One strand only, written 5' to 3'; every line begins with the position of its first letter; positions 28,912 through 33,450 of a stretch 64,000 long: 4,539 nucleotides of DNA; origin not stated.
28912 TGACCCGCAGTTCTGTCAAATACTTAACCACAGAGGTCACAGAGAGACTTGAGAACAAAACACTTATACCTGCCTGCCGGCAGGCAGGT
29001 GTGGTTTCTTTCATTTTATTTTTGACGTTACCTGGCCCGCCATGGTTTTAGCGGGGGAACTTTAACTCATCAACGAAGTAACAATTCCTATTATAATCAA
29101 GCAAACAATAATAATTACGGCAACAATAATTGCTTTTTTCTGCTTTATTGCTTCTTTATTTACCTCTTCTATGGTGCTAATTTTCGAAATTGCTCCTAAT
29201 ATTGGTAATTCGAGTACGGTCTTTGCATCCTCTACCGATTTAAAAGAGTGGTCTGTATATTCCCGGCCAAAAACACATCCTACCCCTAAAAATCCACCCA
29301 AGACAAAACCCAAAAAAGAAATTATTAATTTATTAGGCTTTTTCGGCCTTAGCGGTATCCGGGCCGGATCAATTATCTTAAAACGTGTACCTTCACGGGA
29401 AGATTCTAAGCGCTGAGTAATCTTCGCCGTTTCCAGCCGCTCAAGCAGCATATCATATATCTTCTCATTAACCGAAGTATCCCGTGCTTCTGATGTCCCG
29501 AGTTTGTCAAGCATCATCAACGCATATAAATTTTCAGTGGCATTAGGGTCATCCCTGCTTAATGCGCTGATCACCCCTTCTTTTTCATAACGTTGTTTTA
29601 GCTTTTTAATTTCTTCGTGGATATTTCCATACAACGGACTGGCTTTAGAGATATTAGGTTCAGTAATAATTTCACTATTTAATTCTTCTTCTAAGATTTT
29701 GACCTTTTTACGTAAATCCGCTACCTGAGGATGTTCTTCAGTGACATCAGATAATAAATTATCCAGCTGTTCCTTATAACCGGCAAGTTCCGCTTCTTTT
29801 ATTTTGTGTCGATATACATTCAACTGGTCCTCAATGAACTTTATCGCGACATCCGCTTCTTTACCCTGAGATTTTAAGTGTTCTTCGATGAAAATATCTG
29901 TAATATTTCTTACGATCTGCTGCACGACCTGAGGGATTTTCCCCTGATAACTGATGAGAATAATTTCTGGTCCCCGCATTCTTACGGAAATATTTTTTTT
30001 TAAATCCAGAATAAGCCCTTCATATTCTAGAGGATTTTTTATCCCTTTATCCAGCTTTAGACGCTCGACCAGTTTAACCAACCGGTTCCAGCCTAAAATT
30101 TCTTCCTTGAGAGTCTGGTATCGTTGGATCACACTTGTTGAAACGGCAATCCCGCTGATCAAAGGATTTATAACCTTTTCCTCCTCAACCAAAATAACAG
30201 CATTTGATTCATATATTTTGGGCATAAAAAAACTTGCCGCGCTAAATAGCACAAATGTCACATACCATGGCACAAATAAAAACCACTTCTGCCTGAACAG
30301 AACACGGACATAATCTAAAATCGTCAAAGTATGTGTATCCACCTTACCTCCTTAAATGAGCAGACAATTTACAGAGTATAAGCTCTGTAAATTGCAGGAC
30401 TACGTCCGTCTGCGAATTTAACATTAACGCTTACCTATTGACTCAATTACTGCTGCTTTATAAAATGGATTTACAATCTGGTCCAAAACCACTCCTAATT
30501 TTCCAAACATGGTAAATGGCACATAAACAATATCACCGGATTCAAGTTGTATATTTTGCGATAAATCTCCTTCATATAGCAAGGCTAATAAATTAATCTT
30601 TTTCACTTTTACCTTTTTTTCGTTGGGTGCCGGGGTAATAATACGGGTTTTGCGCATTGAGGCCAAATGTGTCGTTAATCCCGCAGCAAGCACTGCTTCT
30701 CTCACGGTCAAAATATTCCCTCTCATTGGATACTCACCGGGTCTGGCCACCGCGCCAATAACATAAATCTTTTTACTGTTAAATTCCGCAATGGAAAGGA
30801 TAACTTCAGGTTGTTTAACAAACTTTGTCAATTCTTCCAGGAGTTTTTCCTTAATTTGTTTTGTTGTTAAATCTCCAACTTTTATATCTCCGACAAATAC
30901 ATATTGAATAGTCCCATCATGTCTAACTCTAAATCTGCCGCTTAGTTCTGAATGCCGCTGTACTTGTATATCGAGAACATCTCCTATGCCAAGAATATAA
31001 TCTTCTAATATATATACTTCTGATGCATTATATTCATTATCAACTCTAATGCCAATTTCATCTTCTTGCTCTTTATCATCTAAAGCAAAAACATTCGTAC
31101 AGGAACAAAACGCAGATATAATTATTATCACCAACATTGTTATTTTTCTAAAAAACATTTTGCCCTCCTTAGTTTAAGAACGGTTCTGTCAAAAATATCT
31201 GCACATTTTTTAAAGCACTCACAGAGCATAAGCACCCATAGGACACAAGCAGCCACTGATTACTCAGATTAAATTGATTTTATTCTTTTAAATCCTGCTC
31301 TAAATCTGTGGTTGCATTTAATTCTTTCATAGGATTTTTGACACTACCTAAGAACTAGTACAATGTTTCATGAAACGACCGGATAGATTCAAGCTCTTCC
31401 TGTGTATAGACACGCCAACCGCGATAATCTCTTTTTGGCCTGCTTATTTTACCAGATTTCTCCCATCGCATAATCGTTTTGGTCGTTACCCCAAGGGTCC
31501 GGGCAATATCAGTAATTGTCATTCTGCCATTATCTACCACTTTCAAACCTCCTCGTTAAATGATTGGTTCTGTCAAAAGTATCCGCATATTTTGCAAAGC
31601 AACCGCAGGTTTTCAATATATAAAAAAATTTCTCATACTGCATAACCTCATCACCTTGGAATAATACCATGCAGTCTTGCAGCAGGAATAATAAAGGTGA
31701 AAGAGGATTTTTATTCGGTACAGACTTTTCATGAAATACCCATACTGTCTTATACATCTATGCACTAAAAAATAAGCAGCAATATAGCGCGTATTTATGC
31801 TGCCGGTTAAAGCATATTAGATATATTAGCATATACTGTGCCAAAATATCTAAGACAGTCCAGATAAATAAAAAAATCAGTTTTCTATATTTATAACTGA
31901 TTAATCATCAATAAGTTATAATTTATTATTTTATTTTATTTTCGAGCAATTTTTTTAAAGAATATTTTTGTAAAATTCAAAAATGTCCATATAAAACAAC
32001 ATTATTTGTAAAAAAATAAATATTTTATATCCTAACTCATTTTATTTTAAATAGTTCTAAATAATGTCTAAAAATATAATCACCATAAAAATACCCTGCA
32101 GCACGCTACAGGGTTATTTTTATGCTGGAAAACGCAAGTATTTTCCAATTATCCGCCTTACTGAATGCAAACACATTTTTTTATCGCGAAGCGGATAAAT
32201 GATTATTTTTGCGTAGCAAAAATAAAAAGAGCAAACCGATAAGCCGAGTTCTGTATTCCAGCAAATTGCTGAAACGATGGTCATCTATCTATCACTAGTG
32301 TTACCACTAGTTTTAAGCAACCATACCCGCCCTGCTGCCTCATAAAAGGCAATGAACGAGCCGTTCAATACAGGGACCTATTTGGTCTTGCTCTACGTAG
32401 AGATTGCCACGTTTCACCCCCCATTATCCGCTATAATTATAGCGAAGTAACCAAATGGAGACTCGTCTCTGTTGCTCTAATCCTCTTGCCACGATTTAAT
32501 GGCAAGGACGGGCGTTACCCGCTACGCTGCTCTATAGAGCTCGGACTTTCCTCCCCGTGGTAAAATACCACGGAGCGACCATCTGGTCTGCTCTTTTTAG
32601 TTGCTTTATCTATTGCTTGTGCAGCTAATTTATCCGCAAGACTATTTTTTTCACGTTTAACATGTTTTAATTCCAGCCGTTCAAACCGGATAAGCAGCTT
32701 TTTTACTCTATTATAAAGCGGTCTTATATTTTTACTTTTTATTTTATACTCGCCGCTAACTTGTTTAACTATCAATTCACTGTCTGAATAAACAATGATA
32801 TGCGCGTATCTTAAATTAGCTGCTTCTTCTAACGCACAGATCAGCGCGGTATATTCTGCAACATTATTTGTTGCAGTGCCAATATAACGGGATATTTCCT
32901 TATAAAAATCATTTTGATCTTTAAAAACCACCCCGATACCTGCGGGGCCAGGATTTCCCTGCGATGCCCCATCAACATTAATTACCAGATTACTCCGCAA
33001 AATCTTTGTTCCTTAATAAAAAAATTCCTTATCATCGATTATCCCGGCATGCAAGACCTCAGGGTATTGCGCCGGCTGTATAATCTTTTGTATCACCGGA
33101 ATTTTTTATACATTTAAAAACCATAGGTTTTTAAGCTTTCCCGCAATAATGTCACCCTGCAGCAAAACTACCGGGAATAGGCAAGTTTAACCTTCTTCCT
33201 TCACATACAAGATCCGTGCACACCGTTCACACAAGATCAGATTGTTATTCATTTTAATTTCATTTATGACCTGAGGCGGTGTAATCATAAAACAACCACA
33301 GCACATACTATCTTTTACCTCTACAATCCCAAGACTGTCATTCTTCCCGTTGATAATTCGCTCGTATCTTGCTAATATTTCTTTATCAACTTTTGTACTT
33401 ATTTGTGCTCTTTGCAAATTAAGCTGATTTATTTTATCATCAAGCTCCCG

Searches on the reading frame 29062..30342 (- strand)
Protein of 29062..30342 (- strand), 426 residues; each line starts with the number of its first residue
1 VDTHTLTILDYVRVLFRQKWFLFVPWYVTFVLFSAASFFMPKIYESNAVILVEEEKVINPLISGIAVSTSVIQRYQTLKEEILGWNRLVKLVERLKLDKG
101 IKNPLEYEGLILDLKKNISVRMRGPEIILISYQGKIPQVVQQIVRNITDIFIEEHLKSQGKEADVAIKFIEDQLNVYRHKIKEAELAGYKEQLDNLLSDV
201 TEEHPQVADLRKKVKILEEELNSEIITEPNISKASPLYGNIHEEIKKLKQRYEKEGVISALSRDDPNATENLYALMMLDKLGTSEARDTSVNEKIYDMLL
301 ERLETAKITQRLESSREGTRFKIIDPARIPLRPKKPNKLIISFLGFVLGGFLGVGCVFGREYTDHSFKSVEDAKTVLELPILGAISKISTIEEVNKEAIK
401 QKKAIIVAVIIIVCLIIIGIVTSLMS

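Call 10: search_protein_families(library=pfam, proteins=[window:29062-30342:-])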
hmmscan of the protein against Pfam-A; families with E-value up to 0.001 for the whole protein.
window:29062-30342:- (426 aa): 2 families
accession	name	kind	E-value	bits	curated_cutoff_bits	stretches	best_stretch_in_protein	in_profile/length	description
PF13807.11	GNVR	-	2.1e-15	56.8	27.7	1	287-361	11-81/82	G-rich domain on putative tyrosine kinase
PF02706.20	Wzz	-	2e-05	25.3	25.5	1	6-76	3-69/91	Chain length determinant protein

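Call 46: search_protein_families(library=ncbifam, proteins=[window:29062-30342:-], max_evalue=0.001)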
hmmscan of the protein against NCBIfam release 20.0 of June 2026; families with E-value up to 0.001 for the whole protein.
window:29062-30342:- (426 aa): 7 families
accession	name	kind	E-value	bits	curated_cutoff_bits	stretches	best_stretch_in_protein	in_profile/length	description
TIGR03007.1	pepcterm_ChnLen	equivalog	1.1e-79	268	278.85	2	8-185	3-181/498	XrtA system polysaccharide chain length determinant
TIGR03017.1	EpsF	equivalog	1.4e-20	73.4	422.75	2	185-386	262-444/444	chain length determinant protein EpsF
NF008568.0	PRK11519.1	equivalog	2.7e-12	45.7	1068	1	109-366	209-452/720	tyrosine-protein kinase Wzc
NF007350.0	PRK09841.1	equivalog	1.5e-10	39.8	1248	1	123-370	225-456/726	tyrosine-protein kinase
TIGR01005.1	eps_transp_fam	subfamily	2.9e-09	35.7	411.7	1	286-404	382-496/754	exopolysaccharide transport protein family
TIGR01006.1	polys_exp_MPA1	subfamily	2.2e-08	33.9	296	1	322-388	158-224/226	CspC family polysaccharide chain length determinant protein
NF041864.1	EpsV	equivalog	0.00019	20.2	800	0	191-354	296-450/484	PCP family exopolysaccharide biosynthesis protein EpsV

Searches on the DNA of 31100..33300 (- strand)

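Call 14: search_rna_families(sources=[L001, L002, L003, L004], threshold=gathering)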
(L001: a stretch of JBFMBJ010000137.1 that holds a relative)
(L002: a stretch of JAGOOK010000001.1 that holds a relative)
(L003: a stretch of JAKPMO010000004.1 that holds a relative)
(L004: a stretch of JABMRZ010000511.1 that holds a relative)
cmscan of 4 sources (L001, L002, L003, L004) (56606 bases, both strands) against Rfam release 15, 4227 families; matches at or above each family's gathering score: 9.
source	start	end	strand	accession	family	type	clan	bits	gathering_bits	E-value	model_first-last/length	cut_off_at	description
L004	6894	7260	+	RF00010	RNaseP_bact_a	Gene; ribozyme;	CL00002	300.5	100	2.2e-97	1-367/367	no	Bacterial RNase P class A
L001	2181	2531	+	RF00010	RNaseP_bact_a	Gene; ribozyme;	CL00002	128.9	100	3.2e-39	1-367/367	no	Bacterial RNase P class A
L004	5087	5160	+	RF00005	tRNA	Gene; tRNA;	CL00001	77.3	29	2.7e-15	1-71/71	no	tRNA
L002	9182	9255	+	RF00005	tRNA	Gene; tRNA;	CL00001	75.2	29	1e-14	1-71/71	no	tRNA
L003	9182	9255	+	RF00005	tRNA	Gene; tRNA;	CL00001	75.2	29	1e-14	1-71/71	no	tRNA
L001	849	923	+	RF00005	tRNA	Gene; tRNA;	CL00001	71.4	29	1.1e-13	1-71/71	no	tRNA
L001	589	663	+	RF00005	tRNA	Gene; tRNA;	CL00001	70.4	29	2.2e-13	1-71/71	no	tRNA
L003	15518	15589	-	RF00005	tRNA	Gene; tRNA;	CL00001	69.9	29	3e-13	1-71/71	no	tRNA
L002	15519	15590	-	RF00005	tRNA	Gene; tRNA;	CL00001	69.8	29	3.1e-13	1-71/71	no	tRNA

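Call 19: search_rna_families(sources=[L011, L012], threshold=gathering)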
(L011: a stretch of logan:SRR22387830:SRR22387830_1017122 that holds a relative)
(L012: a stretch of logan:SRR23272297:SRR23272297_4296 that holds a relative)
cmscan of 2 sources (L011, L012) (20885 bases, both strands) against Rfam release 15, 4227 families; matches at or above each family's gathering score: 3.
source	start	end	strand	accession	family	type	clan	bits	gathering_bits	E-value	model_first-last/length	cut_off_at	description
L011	1204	1535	+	RF00010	RNaseP_bact_a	Gene; ribozyme;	CL00002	220.3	100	1.2e-70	1-367/367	no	Bacterial RNase P class A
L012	8509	8885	+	RF00010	RNaseP_bact_a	Gene; ribozyme;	CL00002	154.7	100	2.2e-48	1-367/367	no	Bacterial RNase P class A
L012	7270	7343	+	RF00005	tRNA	Gene; tRNA;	CL00001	73.8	29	9.2e-15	1-71/71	no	tRNA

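Call 29: search_rna_families(source=window, start=31100, end=33300, threshold=evalue, max_evalue=5)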
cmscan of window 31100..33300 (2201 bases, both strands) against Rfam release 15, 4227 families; matches with E-value up to 5: 6.
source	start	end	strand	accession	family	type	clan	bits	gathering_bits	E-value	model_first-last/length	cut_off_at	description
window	32224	32594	-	RF00010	RNaseP_bact_a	Gene; ribozyme;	CL00002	198.5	100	3e-64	1-367/367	no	Bacterial RNase P class A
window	32077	32184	+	RF00514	His_leader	Cis-reg; leader;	-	28.2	49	0.056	1-126/126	no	Histidine operon leader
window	32043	32126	-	RF04312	trpB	Cis-reg;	-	23.2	59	2.8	1-107/107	no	trpB ncRNA motif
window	32713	32886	-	RF04178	BTnc005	Gene; sRNA;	-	17.7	174.8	0.44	1-205/205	no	Bacteroides sRNA BTnc005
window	31475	31574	+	RF01956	NEAT1_2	Gene; lncRNA;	-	17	60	1.4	1-116/116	no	Nuclear enriched abundant transcript 1 conserved region 2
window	33098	33209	-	RF02111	IS009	Gene;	-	13.6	117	3.1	1-199/199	no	IS009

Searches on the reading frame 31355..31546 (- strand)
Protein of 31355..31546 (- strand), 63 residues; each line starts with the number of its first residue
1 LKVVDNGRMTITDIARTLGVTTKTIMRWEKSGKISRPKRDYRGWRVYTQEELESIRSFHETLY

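Call 10: search_protein_families(library=pfam, proteins=[window:31355-31546:-])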
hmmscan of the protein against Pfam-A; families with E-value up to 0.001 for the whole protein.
window:31355-31546:- (63 aa): 7 families
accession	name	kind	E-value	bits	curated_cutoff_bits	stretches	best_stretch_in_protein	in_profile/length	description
PF13411.12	MerR_1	-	8.1e-11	42.3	21.6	1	9-58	1-49/69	MerR HTH family regulatory protein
PF00376.29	MerR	-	2.4e-09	37.3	28.2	1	10-47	1-38/38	MerR family regulatory protein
PF12728.13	HTH_17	-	1.5e-05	25.6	27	1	9-46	2-38/51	Helix-turn-helix domain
PF13542.12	HTH_Tnp_ISL3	-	0.00014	21.7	27.4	1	8-28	26-46/51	Helix-turn-helix domain of transposase family ISL3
PF13338.12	AbiEi_4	-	0.00034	21.1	25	1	10-39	15-43/49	Transcriptional regulator, AbiEi antitoxin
PF13384.12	HTH_23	-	0.00045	20.4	24.6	1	6-28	16-37/50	Homeodomain-like domain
PF13404.12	HTH_AsnC-type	-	0.0006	20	27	1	5-27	14-36/42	AsnC-type helix-turn-helix domain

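Call 12: find_encoding_contigs(protein=window:31355-31546:-, flank=10000, max_places=10)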
Protein window:31355-31546:- (63 aa): no gene with exactly this product is on record in the collection.

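Call 46: search_protein_families(library=ncbifam, proteins=[window:31355-31546:-], max_evalue=0.001)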
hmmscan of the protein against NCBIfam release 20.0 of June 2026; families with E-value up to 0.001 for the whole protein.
window:31355-31546:- (63 aa): 12 families
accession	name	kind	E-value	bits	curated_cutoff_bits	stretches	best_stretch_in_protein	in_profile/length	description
TIGR02044.1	CueR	equivalog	1.9e-07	31.2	147.4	1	9-58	1-50/127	Cu(I)-responsive transcriptional regulator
NF007590.0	PRK10227.1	equivalog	4.7e-07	29.9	244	1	9-55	1-47/135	Cu(I)-responsive transcriptional regulator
NF052513.1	TransRegCarH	equivalog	1.5e-06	27.7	400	1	5-59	3-57/274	HTH-type transcriptional repressor CarH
TIGR02047.1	CadR-PbrR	equivalog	1.7e-06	28.1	151.45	1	9-56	1-48/127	Cd(II)/Pb(II)-responsive transcriptional regulator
TIGR02051.1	MerR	equivalog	1.8e-06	28.2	150.85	1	10-56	1-47/124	mercury resistance transcriptional regulator MerR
TIGR02043.1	ZntR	equivalog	1.7e-05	25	167.95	1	10-57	3-50/131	Zn(2+)-responsive transcriptional regulator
NF007069.0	PRK09514.1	equivalog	2.4e-05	24.3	143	1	10-56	3-49/141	Zn(2+)-responsive transcriptional regulator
NF033787.1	HTH_BldC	subfamily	2.4e-05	24.1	77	1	9-54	3-47/49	BldC family transcriptional regulator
TIGR03453.1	partition_RepA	equivalog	8.4e-05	21.6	348.45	1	9-58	34-83/387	plasmid partitioning protein RepA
NF033518.0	transpos_IS607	equivalog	0.00034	20.2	110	1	13-55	2-43/187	IS607 family transposase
NF041849.1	trans_regNmlR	equivalog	0.00068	19.7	175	1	9-55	1-47/117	stress response transcriptional regulator NmlR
TIGR01764.1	excise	domain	0.00095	19.5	28.8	0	9-39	2-32/49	excisionase family DNA-binding protein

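Call 54: find_homologous_proteins(query=window:31355-31546:-, max_evalue=0.00001)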
Query window:31355-31546:- (63 aa): 34 proteins with E <= 0.00001 among 34 candidates.
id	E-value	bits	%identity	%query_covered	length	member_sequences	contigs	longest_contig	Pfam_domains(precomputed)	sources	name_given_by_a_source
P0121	3.5e-33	129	98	97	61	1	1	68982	PF12728.14,PF00376.30,PF13411.13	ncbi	ncbi:MAG: MerR family transcriptional regulator [Candidatus Omnitrophota bacterium]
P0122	5.2e-26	107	75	97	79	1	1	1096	PF12728.14,PF00376.30,PF13411.13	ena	-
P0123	1.3e-25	105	76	94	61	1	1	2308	PF12728.14,PF00376.30,PF13411.13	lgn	-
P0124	4.9e-22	94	67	97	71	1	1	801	PF00376.30,PF13411.13,PF13404.13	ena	-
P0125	2.6e-20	89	66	92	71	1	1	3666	PF00376.30,PF13411.13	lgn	-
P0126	3.0e-20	89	69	92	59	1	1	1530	PF12728.14,PF00376.30,PF13411.13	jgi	-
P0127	3.2e-20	88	69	92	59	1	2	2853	PF12728.14,PF00376.30,PF13411.13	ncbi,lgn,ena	-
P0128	6.4e-20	87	65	90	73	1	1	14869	PF00376.30,PF13411.13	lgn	-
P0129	1.1e-19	87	67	92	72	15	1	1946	PF00376.30,PF13411.13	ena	-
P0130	1.4e-19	86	64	92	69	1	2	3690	PF00376.30,PF13411.13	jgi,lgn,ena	-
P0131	3.2e-19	85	68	90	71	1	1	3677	PF00376.30,PF13411.13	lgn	-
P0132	4.1e-19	85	63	94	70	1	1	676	PF00376.30,PF13411.13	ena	-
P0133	4.8e-19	85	66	94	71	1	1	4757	PF12728.14,PF00376.30,PF13411.13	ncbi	-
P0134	5.2e-19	85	68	90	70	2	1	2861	PF00376.30,PF13411.13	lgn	-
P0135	6.2e-19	84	61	90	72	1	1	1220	PF00376.30,PF13411.13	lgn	-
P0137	7.0e-19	84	63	94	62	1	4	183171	PF00376.30,PF13411.13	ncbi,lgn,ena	-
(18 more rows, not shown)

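Call 55: find_encoding_contigs(protein=P0121, flank=3000, max_places=3)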
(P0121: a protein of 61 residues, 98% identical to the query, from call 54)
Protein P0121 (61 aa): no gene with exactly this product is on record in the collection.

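Call 56: find_encoding_contigs(protein=P0122, flank=3000, max_places=3)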
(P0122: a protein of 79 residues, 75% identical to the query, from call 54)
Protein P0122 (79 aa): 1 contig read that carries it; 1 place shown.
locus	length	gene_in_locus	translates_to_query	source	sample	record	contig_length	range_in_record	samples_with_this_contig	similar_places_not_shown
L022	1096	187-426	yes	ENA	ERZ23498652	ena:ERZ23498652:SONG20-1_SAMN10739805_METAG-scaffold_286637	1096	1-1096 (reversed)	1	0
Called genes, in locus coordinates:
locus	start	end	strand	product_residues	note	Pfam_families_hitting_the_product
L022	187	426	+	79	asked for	PF12728:HTH_17 (weak), PF13411:MerR_1, PF00376:MerR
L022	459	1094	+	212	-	?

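Call 58: find_encoding_contigs(protein=P0128, flank=4000, max_places=3)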
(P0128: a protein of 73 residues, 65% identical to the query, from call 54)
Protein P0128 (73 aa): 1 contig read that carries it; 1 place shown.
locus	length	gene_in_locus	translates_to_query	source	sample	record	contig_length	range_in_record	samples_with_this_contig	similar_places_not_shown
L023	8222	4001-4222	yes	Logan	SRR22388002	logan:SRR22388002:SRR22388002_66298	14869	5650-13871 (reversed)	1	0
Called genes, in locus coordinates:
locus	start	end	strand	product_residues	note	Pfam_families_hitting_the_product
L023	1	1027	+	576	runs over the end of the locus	PF03958:Secretin_N, PF00263:Secretin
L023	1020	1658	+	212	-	PF01135:PCMT, PF13847:Methyltransf_31 (weak)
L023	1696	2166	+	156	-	PF06695:Sm_multidrug_ex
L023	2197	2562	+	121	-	PF00472:RF-1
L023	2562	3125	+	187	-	PF02572:CobA_CobO_BtuR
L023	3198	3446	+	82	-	PF00216:Bac_DNA_binding, PF18291:HU-HIG (weak)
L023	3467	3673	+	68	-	PF00313:CSD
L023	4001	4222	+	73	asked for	PF00376:MerR, PF13411:MerR_1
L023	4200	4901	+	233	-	PF02563:Poly_export, PF10531:SLBB (weak), PF22461:SLBB_2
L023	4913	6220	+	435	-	PF02706:Wzz, PF13807:GNVR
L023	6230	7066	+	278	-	PF02367:TsaE (weak), PF13191:AAA_16, PF13245:AAA_19 (faint), PF13604:AAA_30 (weak), PF09848:SLFN-g3_helicase (weak), PF13401:AAA_22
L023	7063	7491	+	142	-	PF13366:PDDEXK_3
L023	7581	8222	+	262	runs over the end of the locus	PF01656:CbiA (weak), PF10609:ParA (weak), PF13614:AAA_31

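Call 59: find_encoding_contigs(protein=P0125, flank=4000, max_places=3)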
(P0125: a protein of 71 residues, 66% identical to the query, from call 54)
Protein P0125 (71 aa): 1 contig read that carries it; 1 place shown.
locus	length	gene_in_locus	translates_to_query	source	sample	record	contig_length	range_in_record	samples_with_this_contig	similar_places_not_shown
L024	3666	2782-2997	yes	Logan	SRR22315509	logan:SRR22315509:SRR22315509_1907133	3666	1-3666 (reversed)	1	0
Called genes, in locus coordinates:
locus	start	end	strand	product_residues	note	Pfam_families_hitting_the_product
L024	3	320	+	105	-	?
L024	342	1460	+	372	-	PF00142:Fer4_NifH, PF01656:CbiA, PF06564:CBP_BcsQ, PF09140:MipZ, PF10609:ParA, PF13614:AAA_31, PF02922:CBM_48, PF16561:AMPK1_CBM, +1 more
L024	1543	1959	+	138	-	-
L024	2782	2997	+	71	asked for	PF00376:MerR, PF13411:MerR_1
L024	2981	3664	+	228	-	?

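Call 83: find_encoding_contigs(protein=P0137, flank=10000, max_places=2)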
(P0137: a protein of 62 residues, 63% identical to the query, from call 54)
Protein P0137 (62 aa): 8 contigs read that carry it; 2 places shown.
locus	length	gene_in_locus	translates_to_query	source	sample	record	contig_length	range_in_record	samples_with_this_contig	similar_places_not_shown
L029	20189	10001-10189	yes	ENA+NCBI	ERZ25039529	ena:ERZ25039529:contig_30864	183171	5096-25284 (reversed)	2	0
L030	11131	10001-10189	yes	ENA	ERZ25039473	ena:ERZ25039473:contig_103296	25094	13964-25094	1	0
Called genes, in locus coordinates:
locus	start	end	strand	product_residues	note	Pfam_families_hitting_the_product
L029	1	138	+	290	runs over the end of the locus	PF00535:Glycos_transf_2, PF10111:Glyco_tranf_2_2 (faint), PF13641:Glyco_tranf_2_3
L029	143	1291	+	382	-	PF13477:Glyco_trans_4_2 (weak), PF00534:Glycos_transf_1, PF13692:Glyco_trans_1_4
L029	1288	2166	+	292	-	-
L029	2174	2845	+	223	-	PF02397:Bac_transf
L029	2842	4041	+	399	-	PF01041:DegT_DnrJ_EryC1, PF01212:Beta_elim_lyase (weak)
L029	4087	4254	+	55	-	-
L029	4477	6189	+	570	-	PF13727:CoA_binding_3, PF01073:3Beta_HSD, PF01370:Epimerase, PF02719:Polysacc_synt_2, PF04321:RmlD_sub_bind, PF16363:GDP_Man_Dehyd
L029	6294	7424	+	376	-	PF13776:DUF4172, PF02661:Fic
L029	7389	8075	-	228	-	PF07589:PEP_exosort_dom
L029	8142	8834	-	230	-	PF07589:PEP_exosort_dom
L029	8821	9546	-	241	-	PF07589:PEP_exosort_dom (weak)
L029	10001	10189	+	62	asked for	PF13411:MerR_1, PF00376:MerR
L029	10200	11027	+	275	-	PF02563:Poly_export, PF10531:SLBB (weak), PF22461:SLBB_2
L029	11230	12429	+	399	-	PF13807:GNVR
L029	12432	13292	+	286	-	PF13191:AAA_16, PF13604:AAA_30 (weak), PF09848:SLFN-g3_helicase, PF13173:AAA_14 (weak), PF13401:AAA_22, PF00004:AAA (weak)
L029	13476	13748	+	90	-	-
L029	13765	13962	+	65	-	-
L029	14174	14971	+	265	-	PF10609:ParA (weak), PF01656:CbiA (weak), PF09140:MipZ (faint), PF13614:AAA_31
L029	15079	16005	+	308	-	PF04616:Glyco_hydro_43 (faint), PF24793:GINT1_N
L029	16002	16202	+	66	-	-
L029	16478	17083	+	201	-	PF20706:GT4-conflict (weak), PF00534:Glycos_transf_1, PF13692:Glyco_trans_1_4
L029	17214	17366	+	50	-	-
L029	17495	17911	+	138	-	-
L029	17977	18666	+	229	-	-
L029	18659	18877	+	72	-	PF13641:Glyco_tranf_2_3, PF00535:Glycos_transf_2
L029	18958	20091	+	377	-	PF13439:Glyco_transf_4, PF13579:Glyco_trans_4_4, PF00534:Glycos_transf_1, PF13692:Glyco_trans_1_4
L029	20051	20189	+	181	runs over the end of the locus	-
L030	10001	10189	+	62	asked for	PF13411:MerR_1, PF00376:MerR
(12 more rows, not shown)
